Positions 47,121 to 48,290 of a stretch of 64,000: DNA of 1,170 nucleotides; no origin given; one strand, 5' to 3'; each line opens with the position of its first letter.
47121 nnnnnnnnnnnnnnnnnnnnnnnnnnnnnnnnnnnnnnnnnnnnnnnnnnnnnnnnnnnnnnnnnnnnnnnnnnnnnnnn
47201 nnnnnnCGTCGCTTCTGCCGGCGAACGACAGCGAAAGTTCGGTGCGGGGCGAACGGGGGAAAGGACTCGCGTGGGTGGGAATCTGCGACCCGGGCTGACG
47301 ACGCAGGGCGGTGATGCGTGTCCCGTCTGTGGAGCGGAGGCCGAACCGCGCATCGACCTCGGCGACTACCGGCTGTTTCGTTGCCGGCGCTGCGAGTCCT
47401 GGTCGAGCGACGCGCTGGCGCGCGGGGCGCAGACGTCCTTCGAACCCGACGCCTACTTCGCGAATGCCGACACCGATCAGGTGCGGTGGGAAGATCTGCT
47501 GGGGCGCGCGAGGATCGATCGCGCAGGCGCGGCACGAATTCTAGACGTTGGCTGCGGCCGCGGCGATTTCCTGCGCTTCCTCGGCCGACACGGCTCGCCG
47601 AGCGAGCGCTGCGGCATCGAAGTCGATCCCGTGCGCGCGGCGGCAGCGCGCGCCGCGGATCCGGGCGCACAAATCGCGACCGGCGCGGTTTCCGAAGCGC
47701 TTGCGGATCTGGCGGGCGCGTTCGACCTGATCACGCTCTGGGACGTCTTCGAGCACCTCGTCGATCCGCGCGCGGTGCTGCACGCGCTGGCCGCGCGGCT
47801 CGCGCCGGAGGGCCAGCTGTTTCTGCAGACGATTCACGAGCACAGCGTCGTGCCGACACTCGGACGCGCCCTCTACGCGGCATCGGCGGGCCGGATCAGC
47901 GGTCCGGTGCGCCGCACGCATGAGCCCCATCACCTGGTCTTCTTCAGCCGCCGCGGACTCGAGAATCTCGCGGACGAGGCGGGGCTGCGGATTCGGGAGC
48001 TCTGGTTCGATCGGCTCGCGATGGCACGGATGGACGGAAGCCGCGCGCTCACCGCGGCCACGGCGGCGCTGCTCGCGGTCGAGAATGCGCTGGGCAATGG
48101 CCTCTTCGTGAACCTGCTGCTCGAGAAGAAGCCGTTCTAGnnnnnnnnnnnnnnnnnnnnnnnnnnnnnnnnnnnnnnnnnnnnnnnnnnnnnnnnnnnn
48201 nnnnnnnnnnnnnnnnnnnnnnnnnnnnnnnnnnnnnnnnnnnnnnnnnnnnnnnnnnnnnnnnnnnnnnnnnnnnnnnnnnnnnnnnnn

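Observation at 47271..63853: Island of six GT-C-fold glycosyltransferases (four TPR-fused, TMTC-like) next to a polyprenyl-phosphate GT2: candidate undescribed periplasmic O-glycosylation system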

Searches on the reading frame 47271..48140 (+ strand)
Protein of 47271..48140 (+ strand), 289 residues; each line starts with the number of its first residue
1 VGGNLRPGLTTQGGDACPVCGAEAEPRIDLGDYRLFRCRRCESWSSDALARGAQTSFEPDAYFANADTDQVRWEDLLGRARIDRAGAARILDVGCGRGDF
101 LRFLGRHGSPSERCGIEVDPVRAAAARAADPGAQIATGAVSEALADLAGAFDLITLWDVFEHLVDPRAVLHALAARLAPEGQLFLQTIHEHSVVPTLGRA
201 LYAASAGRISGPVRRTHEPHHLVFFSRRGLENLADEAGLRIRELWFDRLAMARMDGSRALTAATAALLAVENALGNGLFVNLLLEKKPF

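Call 6: search_protein_families(library=pfam, proteins=[window:47271-48140:+], max_evalue=0.01)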
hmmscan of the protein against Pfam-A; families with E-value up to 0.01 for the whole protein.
window:47271-48140:+ (289 aa): 6 families
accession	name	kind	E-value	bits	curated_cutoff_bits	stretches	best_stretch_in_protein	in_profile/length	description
PF13489.12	Methyltransf_23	-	2.5e-26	92.8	27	1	73-243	9-163/164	Methyltransferase domain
PF08242.18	Methyltransf_12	-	6.5e-13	49.7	30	1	91-183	1-98/98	Methyltransferase domain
PF08241.18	Methyltransf_11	-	1.7e-10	41.9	21.2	1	91-184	1-94/95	Methyltransferase domain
PF13649.12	Methyltransf_25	-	3.5e-10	40.9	27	1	90-181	1-97/97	Methyltransferase domain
PF13847.12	Methyltransf_31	-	1.4e-06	28.5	27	1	87-192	4-116/145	Methyltransferase domain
PF07021.18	MetW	-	3.9e-05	23.8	21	1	88-173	15-98/193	Methionine biosynthesis protein MetW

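Call 8: search_protein_families(library=ncbifam, proteins=[window:47271-48140:+], max_evalue=0.001)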
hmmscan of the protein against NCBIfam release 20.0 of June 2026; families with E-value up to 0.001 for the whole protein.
window:47271-48140:+ (289 aa): 14 families
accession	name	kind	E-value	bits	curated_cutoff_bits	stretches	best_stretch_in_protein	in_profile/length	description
TIGR01983.1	UbiG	equivalog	3e-12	46.3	102.95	1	86-191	49-157/228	bifunctional 2-polyprenyl-6-hydroxyphenol methylase/3-demethylubiquinol 3-O-methyltransferase UbiG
NF045667.1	MTase_DVU1556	equivalog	3.2e-09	36.6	155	1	83-190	19-124/213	DVU_1556 family methyltransferase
NF008264.0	PRK11036.1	equivalog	3.1e-06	26.8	366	1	71-192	29-154/261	tRNA uridine 5-oxyacetic acid(34) methyltransferase CmoM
TIGR04345.1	ovoA_Cterm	equivalog_domain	5.3e-06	26.1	170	1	145-189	129-173/242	putative 4-mercaptohistidine N1-methyltransferase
TIGR04290.1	meth_Rta_06860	hypoth_equivalog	2.5e-05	23.8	300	1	52-191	20-155/226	TIGR04290 family methyltransferase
NF002463.0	PRK01683.1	equivalog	3.2e-05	23.7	297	1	58-186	5-129/258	trans-aconitate 2-methyltransferase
NF004851.0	PRK06202.1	equivalog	4.1e-05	23.1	243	1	79-167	53-146/237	hypothetical protein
NF010703.0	PRK14103.1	equivalog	5e-05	22.8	320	1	57-142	2-83/256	trans-aconitate 2-methyltransferase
NF011650.0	PRK15068.1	equivalog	6e-05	22.1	209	1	87-188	123-228/324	tRNA 5-methoxyuridine(34)/uridine 5-oxyacetic acid(34) synthase CmoB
NF008686.0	PRK11705.1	equivalog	8.8e-05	21.7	400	1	87-191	168-271/383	cyclopropane fatty acyl phospholipid synthase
TIGR02081.1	metW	equivalog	9.1e-05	22.1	189.5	1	88-173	15-98/194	methionine biosynthesis protein MetW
NF043040.1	corrin_prot_MT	hypoth_equivalog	0.00018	21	180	1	87-185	42-147/216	corrinoid protein-associated methyltransferase CpaM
TIGR00452.1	TIGR00452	equivalog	0.00019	20.3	275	1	82-188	113-222/316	tRNA 5-methoxyuridine(34)/uridine 5-oxyacetic acid(34) synthase CmoB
TIGR02072.1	BioC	equivalog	0.00063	19.6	184.95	1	86-192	34-139/244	malonyl-ACP O-methyltransferase BioC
